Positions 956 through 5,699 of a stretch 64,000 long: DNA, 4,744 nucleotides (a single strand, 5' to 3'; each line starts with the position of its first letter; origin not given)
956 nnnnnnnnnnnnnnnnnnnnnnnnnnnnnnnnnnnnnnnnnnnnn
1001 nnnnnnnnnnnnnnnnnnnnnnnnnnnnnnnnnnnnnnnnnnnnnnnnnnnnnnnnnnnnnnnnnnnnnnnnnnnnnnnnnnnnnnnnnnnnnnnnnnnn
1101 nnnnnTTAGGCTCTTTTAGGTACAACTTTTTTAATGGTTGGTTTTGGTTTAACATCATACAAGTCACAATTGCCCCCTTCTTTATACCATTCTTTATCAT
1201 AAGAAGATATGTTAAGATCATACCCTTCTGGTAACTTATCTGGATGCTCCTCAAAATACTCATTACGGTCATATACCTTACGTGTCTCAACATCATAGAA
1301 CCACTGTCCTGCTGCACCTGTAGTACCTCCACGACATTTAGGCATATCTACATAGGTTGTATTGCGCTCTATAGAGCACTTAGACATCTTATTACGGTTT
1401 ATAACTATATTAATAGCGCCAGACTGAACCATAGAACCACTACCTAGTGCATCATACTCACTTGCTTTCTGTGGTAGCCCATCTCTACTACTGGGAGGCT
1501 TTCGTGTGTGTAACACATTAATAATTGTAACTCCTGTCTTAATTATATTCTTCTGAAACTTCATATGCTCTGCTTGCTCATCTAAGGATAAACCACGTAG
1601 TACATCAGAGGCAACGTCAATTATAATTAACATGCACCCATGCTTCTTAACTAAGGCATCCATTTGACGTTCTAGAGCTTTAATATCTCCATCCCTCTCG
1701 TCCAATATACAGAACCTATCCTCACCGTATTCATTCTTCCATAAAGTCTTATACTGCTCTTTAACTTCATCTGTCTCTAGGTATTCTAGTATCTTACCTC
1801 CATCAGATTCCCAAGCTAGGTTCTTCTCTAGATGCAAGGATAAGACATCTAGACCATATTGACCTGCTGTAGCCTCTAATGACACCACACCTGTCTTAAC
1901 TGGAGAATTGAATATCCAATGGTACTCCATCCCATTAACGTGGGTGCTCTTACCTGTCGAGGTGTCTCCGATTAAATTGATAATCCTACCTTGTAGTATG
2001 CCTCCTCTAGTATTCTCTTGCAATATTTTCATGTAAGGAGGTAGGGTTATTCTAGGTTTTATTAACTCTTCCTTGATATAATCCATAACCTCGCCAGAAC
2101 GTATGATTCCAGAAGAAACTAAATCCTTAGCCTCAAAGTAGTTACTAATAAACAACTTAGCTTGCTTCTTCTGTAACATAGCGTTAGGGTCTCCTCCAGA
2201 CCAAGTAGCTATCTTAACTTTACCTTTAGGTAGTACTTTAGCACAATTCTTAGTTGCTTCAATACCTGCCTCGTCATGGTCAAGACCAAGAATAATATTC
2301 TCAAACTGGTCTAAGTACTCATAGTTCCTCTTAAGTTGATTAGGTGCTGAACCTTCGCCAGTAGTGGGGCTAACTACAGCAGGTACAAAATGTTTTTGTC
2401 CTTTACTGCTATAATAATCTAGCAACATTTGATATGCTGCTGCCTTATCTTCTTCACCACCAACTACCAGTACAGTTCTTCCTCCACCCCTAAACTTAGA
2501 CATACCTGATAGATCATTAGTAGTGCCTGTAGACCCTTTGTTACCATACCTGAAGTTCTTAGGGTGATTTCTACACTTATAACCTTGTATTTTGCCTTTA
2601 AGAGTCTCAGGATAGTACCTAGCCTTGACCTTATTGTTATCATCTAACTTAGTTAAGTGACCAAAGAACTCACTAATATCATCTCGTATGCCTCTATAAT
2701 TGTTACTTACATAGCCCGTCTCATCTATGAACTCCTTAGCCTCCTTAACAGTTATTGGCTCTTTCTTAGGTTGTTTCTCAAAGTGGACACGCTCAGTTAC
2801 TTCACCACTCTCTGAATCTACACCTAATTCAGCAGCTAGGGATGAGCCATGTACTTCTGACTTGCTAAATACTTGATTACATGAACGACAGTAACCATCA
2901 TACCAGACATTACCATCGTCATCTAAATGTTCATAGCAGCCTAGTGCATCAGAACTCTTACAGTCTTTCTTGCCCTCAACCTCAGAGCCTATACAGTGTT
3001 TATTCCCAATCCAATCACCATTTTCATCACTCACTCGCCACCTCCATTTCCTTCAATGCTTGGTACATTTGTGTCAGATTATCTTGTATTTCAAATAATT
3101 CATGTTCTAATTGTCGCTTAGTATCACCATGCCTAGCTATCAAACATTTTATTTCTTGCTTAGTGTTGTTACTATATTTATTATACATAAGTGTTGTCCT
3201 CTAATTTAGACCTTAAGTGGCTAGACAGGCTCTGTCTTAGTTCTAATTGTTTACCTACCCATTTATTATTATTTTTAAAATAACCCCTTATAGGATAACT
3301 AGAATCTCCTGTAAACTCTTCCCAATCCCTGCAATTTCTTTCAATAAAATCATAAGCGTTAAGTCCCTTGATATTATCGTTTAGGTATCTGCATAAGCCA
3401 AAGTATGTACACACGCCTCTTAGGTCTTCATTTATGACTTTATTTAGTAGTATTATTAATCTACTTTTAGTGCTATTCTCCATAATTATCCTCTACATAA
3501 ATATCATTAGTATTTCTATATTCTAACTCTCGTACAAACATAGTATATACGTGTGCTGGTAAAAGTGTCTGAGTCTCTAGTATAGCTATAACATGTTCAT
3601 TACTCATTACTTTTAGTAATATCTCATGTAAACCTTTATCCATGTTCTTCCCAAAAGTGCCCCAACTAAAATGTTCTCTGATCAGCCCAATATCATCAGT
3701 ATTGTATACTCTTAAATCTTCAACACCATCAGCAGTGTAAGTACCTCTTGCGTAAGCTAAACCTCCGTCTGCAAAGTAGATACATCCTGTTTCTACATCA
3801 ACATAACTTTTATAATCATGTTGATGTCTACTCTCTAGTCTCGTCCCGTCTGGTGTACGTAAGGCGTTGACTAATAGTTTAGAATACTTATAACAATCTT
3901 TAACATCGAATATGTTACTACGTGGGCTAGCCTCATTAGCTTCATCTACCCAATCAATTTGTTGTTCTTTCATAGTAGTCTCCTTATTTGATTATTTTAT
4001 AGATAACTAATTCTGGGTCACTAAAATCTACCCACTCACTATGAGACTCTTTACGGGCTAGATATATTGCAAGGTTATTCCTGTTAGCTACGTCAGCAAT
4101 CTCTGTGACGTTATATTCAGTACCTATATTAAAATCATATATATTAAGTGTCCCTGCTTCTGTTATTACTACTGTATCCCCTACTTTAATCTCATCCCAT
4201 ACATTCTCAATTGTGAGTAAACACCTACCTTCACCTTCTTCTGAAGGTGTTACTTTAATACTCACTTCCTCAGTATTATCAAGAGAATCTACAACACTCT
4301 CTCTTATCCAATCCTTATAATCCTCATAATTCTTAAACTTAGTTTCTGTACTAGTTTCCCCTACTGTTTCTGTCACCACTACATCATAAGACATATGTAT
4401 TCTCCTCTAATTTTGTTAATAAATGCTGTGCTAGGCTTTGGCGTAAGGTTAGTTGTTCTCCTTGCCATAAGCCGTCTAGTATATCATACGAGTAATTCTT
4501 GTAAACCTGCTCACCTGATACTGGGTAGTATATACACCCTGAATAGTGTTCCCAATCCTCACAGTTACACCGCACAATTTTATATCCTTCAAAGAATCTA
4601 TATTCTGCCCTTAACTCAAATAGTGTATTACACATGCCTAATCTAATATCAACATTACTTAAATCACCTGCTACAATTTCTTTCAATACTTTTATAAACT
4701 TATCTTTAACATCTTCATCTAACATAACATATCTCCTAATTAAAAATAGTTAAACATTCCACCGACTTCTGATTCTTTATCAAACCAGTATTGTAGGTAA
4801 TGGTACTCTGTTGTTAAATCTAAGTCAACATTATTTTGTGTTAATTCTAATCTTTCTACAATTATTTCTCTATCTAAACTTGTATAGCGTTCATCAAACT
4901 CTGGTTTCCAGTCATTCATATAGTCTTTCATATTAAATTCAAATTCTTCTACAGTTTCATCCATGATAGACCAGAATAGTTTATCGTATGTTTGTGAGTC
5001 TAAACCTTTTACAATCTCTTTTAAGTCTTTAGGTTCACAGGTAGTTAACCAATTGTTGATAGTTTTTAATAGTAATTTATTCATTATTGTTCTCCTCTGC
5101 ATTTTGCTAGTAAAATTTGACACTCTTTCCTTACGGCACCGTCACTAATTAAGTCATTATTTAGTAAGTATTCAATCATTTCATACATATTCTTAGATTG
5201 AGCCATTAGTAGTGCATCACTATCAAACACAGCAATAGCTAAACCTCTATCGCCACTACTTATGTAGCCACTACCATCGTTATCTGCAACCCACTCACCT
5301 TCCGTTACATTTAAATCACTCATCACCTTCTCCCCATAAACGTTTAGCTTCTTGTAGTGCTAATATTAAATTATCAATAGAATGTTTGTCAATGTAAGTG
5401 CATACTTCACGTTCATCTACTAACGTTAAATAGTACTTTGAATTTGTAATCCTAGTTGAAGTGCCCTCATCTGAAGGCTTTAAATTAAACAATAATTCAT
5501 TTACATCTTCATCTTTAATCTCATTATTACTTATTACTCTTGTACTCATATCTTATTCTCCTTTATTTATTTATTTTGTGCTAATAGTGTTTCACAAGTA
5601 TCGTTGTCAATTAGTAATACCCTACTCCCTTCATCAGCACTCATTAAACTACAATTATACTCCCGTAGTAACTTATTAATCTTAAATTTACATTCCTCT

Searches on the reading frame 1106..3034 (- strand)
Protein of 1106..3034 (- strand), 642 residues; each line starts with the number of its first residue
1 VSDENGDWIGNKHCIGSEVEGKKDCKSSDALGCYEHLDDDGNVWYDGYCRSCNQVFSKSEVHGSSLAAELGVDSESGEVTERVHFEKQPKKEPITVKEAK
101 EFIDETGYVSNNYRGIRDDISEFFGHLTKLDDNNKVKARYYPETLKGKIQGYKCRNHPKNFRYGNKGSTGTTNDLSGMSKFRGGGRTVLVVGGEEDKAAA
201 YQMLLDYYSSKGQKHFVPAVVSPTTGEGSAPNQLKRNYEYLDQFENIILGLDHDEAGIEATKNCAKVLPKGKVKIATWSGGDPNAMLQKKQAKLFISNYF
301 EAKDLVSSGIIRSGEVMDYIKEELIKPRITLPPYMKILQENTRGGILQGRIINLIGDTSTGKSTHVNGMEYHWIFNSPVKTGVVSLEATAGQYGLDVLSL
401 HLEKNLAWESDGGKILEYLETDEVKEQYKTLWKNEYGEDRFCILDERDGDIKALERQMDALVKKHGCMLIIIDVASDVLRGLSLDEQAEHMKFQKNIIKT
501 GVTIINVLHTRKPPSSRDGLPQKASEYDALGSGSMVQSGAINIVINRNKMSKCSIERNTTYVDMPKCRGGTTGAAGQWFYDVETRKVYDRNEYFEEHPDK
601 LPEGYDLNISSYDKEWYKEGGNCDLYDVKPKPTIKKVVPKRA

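Call 10: search_protein_families(library=pfam, proteins=[window:1106-3034:-])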
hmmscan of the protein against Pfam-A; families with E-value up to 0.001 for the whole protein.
window:1106-3034:- (642 aa): 3 families
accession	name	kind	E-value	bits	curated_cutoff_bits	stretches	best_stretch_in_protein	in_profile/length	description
PF13155.12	Toprim_2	-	1.9e-06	28.6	22.1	1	235-286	32-87/88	Toprim-like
PF13481.12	AAA_25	-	8.2e-06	26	27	1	345-513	29-193/195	AAA domain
PF03796.21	DnaB_C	-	0.00045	20.1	27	1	343-575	13-242/255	DnaB-like helicase C terminal domain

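Call 29: find_related_loci(query=window:1106-3034:-, collection=viral_contigs, flank=10000)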
Query window:1106-3034:- (642 aa) in viral_contigs; peptide patterns used: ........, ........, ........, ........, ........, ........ (x = any residue, [..] = any of these).
16 stretches matched a pattern; 14 encode a relative of the query (tblastn E <= 1e-3); 14 distinct loci.
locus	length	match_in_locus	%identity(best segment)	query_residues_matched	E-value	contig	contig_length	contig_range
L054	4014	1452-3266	67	1-596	0e+0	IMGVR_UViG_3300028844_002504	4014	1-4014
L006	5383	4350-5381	85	1-345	0e+0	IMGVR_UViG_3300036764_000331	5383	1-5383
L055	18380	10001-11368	29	108-584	4e-39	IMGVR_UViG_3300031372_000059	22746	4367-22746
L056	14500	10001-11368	28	108-584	2e-36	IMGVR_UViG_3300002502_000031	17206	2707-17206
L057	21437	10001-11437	27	86-584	2e-36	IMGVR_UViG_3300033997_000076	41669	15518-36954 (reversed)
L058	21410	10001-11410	27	108-604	5e-36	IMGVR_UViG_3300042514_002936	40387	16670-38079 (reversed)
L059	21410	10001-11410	28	97-584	3e-34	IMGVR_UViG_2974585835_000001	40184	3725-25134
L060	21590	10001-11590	27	40-591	2e-33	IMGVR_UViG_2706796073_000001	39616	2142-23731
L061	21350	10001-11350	27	114-584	1e-36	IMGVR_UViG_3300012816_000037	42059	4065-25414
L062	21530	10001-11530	28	23-584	2e-36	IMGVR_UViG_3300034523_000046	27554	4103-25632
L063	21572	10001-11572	26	40-587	4e-31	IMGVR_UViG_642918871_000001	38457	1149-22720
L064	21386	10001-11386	27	108-584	2e-29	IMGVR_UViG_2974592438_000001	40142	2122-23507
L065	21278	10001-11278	26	147-584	2e-24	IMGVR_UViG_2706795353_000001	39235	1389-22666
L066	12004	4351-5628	26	147-584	1e-23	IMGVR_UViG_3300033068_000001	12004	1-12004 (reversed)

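Call 45: search_dna_similar(query=window:1106-3034:-, collection=phages, mode=protein, max_rows=15)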
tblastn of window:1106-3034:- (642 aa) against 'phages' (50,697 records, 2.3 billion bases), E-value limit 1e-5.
Records with a match: 2698; places in all: 2699; records where one place covers at least 80% of the query: 645.
Best place of each record, by identity: <60% 2698.
By first word of the organism name: Escherichia 563; Klebsiella 474; Pseudomonas 398; Salmonella 194; Rheinheimera 115; Vibrio 109; Yersinia 85; Erwinia 52; Pectobacterium 43; Acinetobacter 42; and 73 more.
By host as written in the record: - 384; Klebsiella pneumoniae 232; Escherichia coli 182; Rheinheimera sp. BAL341 115; Pseudomonas aeruginosa 77; Escherichia coli K-12 MG1655 38; Yersinia pestis 38; Klebsiella pneumoniae 135080 32; and 643 more.
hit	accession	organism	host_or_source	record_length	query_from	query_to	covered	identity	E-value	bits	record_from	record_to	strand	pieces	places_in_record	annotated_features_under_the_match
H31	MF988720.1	Pseudoalteromonas phage J2-1_QLiu-2017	Pseudoalteromonas phenolica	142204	4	619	96%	54.1%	0e+0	686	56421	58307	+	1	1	DNA primase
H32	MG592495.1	Vibrio phage 1.121.O._10N.286.46.C4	Enterovibrio norvegicus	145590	8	615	95%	50.3%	0e+0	597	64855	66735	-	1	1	P-loop containing nucleoside triphosphate hydrolase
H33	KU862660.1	Pseudomonas phage phiPMW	Pseudomonas putida PpG1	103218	63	593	83%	56.3%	6e-171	546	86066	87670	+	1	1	putative primase/helicase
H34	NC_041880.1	Pseudomonas phage phiPMW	Pseudomonas putida PpG1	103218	63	593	83%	56.3%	6e-171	546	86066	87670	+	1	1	DNA primase/helicase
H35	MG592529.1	Vibrio phage 1.161.O._10N.261.48.C5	Vibrio lentus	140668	11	621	95%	48.8%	6e-81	552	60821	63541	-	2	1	toprim-like protein | P-loop containing nucleoside triphosphate hydrolase | GIY-YIG nuclease superfamily protein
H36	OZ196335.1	Vibrio phage K412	Seawater and oysters mix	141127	11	621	95%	48.7%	1e-172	551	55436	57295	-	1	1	DNA primase/helicase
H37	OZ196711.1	Vibrio phage K460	Seawater and oysters mix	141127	11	621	95%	48.7%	1e-172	551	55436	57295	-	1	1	DNA primase/helicase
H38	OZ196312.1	Vibrio phage K470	Seawater and oysters mix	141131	11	621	95%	48.7%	1e-172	551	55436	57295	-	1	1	DNA primase/helicase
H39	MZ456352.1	Vibrio phage HNL01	Aliivibrio fischeri ES114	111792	25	621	93%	49.6%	3e-169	541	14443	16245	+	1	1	hypothetical protein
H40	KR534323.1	Pseudoalteromonas phage H101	Pseudoalteromonas marina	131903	1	621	97%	47.4%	4e-173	552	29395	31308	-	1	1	primase/helicase protein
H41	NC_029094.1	Pseudoalteromonas phage H101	Pseudoalteromonas marina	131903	1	621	97%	47.4%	4e-173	552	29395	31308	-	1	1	DNA primase/helicase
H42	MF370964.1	Pseudoalteromonas phage J2-1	Pseudoalteromonas sp.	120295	4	621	96%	46.9%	1e-165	531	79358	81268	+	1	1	primase/helicase protein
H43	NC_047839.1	Pseudoalteromonas phage J2-1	Pseudoalteromonas sp.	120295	4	621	96%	46.9%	1e-165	531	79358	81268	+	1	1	primase/helicase protein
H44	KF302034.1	Pseudoalteromonas phage HM1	Pseudoalteromonas sp. str. H71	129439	1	621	97%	46.4%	4e-164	526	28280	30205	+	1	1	record has no annotation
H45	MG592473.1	Vibrio phage 1.101.O._10N.261.45.C6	Enterovibrio norvegicus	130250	1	621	97%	46.4%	2e-83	530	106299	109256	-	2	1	hedgehog/hint domain protein | hypothetical protein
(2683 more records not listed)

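Call 86: get_annotated_region(hit=H31, flank=12000)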
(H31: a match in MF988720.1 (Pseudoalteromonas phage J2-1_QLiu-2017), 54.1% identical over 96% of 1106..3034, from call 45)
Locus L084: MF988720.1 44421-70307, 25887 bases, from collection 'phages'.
description: Pseudoalteromonas phage J2-1_QLiu-2017, complete genome.
organism: Pseudoalteromonas phage J2-1_QLiu-2017 (NCBI taxid 3117586)
taxonomy: Viruses; Duplodnaviria; Heunggongvirae; Uroviricota; Caudoviricetes; Ounavirinae
host: Pseudoalteromonas phenolica; source: -; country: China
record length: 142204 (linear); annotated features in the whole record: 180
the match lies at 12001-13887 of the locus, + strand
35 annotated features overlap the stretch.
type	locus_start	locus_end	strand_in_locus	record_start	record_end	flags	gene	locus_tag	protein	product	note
CDS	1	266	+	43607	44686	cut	-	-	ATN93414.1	hypothetical protein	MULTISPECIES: hypothetical protein [Delftia]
CDS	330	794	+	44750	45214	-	-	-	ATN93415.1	baseplate wedge protein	baseplate wedge protein gp25 [Cronobacter phage vB_CsaM_GAP31]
CDS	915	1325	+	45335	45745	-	-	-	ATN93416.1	putative lipoprotein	putative lipoprotein [Acinetobacter phage vB_AbaM_ME3]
CDS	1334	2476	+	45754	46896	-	-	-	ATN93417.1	hypothetical protein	239 gene product [Salmonella phage PVP-SE1]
CDS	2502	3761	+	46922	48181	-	-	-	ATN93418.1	hypothetical protein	PREDICTED: uncharacterized protein LOC108323547 [Vigna angularis]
CDS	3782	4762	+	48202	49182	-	-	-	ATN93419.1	putative polynucleotide 5'-kinase and 3'-phosphatase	putative polynucleotide 5'-kinase and 3'-phosphatase [Cronobacter phage S13]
CDS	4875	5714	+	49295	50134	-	-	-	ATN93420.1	postulated decoy protein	Srd postulated decoy protein [Pseudomonas phage phiPto-bp6g]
CDS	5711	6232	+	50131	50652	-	-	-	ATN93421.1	putative phosphatase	putative phosphatase [Vibrio phage RYC]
CDS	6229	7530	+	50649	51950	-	-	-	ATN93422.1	hypothetical protein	hypothetical protein My1_019 [Pectobacterium phage My1]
CDS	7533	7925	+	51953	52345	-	-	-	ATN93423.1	hypothetical protein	-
CDS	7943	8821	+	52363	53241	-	-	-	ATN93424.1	ribose-phosphate pyrophosphokinase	ribose-phosphate pyrophosphokinase [Pseudoalteromonas phage H101]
CDS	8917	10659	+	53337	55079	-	-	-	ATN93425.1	putative nicotinamide phosphoribosyl transferase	putative nicotinamide phosphoribosyl transferase [Aeromonas phage CC2]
CDS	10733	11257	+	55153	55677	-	-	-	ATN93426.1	aspartyl-tRNA amidotransferase subunit B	aspartyl-tRNA amidotransferase subunit B [Collinsella intestinalis]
CDS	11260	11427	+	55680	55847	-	-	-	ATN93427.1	hypothetical protein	-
CDS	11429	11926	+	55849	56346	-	-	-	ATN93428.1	hypothetical protein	-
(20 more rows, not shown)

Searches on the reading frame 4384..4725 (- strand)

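Call 40: search_protein_families(library=phrogs, max_evalue=0.001, proteins=[window:4384-4725:-])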
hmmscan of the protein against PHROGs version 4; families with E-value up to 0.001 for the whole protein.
window:4384-4725:- (113 aa): 1 family
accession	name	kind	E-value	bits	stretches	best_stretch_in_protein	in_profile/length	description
phrog_8153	-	unknown function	5.2e-05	24.3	1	40-109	60-141/151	-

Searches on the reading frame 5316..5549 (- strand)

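Call 37: search_protein_families(library=pfam, max_evalue=0.01, proteins=[window:5316-5549:-])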
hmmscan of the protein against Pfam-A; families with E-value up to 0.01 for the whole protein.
window:5316-5549:- (77 aa): 1 family
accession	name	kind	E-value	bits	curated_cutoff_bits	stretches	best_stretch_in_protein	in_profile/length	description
PF24218.1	DUF7437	-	0.0031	17.6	27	1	47-69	5-27/66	Family of unknown function (DUF7437)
